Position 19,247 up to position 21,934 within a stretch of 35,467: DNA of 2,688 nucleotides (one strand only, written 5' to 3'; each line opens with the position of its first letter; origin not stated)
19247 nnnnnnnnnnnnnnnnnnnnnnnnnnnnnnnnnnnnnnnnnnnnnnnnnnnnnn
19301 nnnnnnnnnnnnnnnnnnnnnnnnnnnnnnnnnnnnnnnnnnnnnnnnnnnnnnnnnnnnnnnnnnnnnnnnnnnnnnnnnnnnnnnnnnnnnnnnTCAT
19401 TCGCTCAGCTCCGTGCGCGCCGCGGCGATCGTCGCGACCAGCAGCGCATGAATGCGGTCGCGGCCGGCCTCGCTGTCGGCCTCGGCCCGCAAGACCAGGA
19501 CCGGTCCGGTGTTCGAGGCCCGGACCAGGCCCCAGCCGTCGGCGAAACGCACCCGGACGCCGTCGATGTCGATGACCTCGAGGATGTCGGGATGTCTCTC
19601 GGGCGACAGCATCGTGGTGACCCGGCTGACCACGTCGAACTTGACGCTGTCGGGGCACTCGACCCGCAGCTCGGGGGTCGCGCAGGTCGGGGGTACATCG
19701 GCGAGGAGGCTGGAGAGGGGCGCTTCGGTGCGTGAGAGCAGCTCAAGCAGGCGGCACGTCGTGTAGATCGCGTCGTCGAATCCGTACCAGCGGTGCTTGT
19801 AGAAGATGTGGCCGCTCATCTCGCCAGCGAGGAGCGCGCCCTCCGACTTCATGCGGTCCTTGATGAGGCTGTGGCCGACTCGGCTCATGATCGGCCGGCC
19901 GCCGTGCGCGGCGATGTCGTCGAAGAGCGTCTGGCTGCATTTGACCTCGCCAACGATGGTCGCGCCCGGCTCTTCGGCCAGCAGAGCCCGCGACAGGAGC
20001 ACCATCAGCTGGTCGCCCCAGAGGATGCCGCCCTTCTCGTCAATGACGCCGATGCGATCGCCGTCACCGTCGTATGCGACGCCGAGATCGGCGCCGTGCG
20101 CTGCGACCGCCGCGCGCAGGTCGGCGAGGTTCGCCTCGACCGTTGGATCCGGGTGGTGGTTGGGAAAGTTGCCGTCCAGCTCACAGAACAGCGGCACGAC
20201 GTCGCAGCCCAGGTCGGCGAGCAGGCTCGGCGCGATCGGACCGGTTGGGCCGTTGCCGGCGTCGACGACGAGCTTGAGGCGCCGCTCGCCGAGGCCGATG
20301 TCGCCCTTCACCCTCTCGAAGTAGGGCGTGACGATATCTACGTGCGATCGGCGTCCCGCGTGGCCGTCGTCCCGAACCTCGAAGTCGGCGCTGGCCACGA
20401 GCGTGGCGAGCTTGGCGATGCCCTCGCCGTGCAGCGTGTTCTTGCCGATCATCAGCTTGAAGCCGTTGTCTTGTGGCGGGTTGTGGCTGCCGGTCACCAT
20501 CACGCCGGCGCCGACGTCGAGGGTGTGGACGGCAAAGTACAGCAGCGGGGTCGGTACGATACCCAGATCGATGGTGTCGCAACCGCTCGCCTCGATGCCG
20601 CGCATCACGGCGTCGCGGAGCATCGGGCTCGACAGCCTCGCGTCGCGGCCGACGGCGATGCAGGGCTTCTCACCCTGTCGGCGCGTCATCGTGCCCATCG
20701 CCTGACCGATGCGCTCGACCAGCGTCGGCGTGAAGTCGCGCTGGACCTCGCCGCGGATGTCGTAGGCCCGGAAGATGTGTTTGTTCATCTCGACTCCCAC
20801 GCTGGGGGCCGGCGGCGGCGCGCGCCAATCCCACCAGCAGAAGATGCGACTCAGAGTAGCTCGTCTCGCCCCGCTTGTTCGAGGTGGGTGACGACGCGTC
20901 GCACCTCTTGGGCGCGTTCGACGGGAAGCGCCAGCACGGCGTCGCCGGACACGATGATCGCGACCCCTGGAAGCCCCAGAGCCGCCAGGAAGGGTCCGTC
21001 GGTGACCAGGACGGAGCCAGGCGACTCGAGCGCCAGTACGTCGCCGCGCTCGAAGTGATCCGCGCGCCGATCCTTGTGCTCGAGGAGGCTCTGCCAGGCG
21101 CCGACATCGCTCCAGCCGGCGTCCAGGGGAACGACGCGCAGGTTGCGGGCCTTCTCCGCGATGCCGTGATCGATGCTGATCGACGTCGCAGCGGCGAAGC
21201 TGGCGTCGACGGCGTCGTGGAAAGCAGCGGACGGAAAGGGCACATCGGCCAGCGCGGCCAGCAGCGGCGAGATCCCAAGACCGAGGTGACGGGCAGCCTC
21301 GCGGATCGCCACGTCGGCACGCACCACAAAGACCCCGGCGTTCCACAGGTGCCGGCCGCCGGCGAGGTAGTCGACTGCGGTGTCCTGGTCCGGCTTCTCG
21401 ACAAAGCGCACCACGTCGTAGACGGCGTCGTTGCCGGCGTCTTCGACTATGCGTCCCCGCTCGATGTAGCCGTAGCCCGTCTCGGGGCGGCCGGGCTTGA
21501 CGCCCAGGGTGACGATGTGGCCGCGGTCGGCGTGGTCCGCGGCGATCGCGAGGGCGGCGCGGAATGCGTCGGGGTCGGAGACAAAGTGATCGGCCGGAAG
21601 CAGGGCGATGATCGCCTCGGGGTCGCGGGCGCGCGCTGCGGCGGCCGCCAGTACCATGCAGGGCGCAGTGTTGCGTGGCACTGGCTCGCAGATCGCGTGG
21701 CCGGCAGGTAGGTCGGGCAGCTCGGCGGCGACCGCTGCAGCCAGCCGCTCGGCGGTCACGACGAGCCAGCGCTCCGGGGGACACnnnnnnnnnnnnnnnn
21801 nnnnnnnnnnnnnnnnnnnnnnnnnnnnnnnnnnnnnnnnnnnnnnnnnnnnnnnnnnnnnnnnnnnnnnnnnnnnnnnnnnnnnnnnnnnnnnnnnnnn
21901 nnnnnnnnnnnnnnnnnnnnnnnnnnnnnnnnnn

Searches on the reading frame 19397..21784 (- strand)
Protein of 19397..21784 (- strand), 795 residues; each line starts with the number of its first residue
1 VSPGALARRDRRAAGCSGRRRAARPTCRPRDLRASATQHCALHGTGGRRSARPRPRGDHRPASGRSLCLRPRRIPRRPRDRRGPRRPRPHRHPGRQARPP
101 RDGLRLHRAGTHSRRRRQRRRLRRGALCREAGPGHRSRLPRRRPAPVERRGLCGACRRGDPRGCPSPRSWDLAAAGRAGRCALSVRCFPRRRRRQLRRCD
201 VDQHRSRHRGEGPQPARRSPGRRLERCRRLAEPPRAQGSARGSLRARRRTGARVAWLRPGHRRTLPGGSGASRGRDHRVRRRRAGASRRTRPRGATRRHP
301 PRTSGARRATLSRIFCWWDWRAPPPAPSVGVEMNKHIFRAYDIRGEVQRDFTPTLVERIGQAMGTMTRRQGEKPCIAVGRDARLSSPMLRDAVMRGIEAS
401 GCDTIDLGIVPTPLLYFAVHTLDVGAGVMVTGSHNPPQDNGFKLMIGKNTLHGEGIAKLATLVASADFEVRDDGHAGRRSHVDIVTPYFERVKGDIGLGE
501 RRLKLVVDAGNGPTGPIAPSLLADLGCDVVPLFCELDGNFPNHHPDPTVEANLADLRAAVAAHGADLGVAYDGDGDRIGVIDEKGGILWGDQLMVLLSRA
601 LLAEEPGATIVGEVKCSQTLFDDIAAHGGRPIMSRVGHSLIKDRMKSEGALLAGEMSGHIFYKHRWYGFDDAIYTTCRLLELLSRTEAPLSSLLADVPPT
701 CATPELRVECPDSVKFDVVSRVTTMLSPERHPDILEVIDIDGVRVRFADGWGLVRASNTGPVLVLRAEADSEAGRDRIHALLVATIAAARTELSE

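Call 12: search_protein_families(library=pfam, proteins=[window:19397-21784:-], max_evalue=0.001)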
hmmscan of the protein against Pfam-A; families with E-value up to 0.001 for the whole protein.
window:19397-21784:- (795 aa): 4 families
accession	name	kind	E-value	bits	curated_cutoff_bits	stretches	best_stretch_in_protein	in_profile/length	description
PF02878.22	PGM_PMM_I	-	3.3e-37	127.7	22.5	1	336-448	2-115/138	Phosphoglucomutase/phosphomannomutase, alpha/beta/alpha domain I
PF02879.22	PGM_PMM_II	-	4.7e-28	98.2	29.3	1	487-585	2-103/103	Phosphoglucomutase/phosphomannomutase, alpha/beta/alpha domain II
PF02880.22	PGM_PMM_III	-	1.2e-25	90.4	20.7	1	589-698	1-112/115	Phosphoglucomutase/phosphomannomutase, alpha/beta/alpha domain III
PF00408.26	PGM_PMM_IV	-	3.4e-12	46.7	23.1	1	706-778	2-61/68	Phosphoglucomutase/phosphomannomutase, C-terminal domain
